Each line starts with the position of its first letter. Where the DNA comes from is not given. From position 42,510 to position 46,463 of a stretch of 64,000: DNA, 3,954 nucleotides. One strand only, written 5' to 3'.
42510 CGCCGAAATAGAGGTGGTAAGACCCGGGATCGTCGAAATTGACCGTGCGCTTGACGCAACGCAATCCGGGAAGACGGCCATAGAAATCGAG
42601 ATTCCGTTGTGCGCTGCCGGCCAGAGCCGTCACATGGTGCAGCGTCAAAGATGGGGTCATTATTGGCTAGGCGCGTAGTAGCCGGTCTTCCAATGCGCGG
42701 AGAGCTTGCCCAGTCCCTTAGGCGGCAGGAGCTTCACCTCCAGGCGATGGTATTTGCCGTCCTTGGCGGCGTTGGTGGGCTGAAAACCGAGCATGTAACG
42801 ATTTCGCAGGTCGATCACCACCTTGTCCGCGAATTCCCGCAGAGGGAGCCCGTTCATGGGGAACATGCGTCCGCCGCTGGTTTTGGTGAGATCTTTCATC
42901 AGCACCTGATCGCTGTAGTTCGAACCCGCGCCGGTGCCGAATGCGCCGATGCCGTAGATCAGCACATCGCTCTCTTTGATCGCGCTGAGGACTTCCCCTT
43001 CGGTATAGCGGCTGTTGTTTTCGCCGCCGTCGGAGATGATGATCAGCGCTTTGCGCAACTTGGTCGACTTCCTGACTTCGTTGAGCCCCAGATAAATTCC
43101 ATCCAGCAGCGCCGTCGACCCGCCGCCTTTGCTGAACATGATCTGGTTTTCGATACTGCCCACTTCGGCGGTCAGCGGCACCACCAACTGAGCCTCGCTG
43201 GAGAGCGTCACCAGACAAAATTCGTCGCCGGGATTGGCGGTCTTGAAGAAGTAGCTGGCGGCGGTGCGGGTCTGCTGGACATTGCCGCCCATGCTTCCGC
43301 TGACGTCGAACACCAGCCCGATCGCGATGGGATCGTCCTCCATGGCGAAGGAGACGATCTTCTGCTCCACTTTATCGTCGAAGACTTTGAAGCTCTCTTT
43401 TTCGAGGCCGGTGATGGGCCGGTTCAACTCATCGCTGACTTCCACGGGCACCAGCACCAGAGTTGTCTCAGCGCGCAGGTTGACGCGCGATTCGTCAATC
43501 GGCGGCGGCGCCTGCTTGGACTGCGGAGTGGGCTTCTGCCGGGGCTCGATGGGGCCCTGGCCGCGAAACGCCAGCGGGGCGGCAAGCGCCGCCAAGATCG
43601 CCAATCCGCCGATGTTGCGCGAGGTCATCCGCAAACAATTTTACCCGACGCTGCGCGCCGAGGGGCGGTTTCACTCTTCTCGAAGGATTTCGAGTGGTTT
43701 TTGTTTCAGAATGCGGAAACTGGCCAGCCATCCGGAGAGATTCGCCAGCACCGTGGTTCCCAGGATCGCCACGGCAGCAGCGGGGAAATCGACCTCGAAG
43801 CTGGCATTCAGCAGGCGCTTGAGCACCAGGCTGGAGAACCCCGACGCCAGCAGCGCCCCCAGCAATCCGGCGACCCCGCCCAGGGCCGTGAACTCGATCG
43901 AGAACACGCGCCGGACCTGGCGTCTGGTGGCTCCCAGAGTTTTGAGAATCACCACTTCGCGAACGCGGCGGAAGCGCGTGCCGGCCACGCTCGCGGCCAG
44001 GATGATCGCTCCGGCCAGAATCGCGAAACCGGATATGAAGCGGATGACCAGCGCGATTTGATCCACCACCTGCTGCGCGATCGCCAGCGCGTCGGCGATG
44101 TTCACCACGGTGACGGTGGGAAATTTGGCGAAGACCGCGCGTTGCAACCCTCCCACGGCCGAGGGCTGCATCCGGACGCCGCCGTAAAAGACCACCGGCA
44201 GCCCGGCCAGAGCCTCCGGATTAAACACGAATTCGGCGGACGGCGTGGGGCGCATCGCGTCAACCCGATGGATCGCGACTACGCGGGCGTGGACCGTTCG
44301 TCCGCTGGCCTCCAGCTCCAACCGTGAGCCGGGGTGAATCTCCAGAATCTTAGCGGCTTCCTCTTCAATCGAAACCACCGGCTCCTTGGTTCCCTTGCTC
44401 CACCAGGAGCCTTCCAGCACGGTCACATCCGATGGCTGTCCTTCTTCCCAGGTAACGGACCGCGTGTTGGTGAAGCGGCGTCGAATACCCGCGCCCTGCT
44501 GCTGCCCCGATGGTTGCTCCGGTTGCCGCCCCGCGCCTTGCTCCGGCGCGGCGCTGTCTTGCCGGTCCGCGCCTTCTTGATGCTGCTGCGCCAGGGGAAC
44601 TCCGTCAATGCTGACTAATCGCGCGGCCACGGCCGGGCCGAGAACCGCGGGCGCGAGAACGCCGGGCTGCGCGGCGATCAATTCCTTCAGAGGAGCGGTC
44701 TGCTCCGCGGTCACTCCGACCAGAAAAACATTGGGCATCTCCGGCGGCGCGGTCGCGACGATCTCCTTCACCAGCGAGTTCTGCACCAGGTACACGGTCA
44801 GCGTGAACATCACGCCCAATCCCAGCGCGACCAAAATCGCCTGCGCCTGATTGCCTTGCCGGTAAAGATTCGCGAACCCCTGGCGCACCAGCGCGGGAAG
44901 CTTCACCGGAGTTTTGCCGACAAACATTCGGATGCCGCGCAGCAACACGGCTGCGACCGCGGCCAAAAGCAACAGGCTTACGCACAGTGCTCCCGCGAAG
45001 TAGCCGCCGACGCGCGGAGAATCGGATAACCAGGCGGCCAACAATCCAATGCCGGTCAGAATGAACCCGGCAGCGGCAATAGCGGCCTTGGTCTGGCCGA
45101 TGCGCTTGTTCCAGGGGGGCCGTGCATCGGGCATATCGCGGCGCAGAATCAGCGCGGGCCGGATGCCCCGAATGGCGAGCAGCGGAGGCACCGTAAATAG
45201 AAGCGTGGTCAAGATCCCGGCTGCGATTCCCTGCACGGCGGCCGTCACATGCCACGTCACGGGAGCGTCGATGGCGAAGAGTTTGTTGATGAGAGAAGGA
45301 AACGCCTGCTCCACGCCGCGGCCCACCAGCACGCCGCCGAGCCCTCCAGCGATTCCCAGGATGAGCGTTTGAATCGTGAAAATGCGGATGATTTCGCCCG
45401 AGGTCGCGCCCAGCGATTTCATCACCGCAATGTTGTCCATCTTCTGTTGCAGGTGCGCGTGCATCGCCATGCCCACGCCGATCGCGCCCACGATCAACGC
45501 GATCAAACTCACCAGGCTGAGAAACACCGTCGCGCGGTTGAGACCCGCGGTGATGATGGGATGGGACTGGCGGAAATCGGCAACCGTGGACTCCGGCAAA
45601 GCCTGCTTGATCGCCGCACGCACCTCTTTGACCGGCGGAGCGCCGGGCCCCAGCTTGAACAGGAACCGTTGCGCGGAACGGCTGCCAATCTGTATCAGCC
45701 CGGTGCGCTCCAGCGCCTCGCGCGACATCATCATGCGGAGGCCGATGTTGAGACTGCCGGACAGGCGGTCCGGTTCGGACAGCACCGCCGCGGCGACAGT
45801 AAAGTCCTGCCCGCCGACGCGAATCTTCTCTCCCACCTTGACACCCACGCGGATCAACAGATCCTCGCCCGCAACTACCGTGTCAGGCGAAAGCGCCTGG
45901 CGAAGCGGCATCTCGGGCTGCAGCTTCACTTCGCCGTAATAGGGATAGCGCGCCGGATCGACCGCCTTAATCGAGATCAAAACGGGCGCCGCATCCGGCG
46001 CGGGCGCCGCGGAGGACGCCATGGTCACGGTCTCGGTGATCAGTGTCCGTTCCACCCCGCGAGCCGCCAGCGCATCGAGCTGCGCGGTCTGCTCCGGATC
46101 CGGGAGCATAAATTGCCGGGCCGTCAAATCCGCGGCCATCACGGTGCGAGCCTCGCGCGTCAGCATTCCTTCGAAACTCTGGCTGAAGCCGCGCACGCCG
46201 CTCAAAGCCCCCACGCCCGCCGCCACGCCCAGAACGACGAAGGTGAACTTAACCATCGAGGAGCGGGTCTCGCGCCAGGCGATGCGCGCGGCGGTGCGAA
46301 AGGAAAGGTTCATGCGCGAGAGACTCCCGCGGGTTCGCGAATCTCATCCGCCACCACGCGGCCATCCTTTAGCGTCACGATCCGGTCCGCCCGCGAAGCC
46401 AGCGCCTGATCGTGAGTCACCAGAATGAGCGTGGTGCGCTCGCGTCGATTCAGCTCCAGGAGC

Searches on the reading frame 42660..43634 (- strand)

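Call 77: search_protein_families(library=pfam, proteins=[window:42660-43634:-], max_evalue=0.00001)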
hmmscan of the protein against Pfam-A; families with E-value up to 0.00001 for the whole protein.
window:42660-43634:- (324 aa): 2 families
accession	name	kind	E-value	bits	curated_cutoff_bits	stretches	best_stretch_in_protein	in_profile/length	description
PF00092.34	VWA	-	2.1e-11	44.8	23.8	1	105-252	2-153/174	von Willebrand factor type A domain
PF13519.12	VWA_2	-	1.6e-10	42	27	1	107-203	3-106/107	von Willebrand factor type A domain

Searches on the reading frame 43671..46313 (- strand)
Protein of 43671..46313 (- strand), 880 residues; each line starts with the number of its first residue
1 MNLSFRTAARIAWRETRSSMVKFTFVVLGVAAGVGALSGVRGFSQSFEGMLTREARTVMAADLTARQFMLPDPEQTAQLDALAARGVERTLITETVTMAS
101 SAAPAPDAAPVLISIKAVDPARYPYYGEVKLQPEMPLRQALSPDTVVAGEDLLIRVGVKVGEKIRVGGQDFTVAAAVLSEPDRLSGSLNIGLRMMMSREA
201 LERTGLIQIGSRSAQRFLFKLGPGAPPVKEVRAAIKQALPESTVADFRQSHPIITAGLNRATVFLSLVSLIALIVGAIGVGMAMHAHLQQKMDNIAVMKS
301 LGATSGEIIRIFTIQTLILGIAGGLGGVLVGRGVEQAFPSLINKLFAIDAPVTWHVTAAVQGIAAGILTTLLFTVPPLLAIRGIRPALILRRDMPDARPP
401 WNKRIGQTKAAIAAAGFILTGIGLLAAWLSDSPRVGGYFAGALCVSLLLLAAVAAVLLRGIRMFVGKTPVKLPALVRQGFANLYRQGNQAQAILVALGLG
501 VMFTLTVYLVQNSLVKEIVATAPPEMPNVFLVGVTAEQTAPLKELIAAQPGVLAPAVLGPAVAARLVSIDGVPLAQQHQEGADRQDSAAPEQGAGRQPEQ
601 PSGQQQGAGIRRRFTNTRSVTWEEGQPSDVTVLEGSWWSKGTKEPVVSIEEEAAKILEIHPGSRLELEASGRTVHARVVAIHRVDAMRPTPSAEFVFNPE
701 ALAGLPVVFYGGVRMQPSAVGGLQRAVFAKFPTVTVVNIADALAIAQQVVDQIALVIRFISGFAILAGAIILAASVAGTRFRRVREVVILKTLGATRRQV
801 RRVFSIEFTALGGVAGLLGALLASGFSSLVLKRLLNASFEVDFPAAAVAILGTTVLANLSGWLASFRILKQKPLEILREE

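Call 77: search_protein_families(library=pfam, proteins=[window:43671-46313:-], max_evalue=0.00001)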
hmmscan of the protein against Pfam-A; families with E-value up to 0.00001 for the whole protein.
window:43671-46313:- (880 aa): 2 families
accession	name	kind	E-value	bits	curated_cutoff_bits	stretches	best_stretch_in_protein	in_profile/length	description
PF02687.27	FtsX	-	1e-24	87.3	25.5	2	759-873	2-120/120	FtsX-like permease C-terminal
PF12704.14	MacB_PCD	-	9.4e-07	29.8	27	1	27-237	5-206/207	MacB-like periplasmic core domain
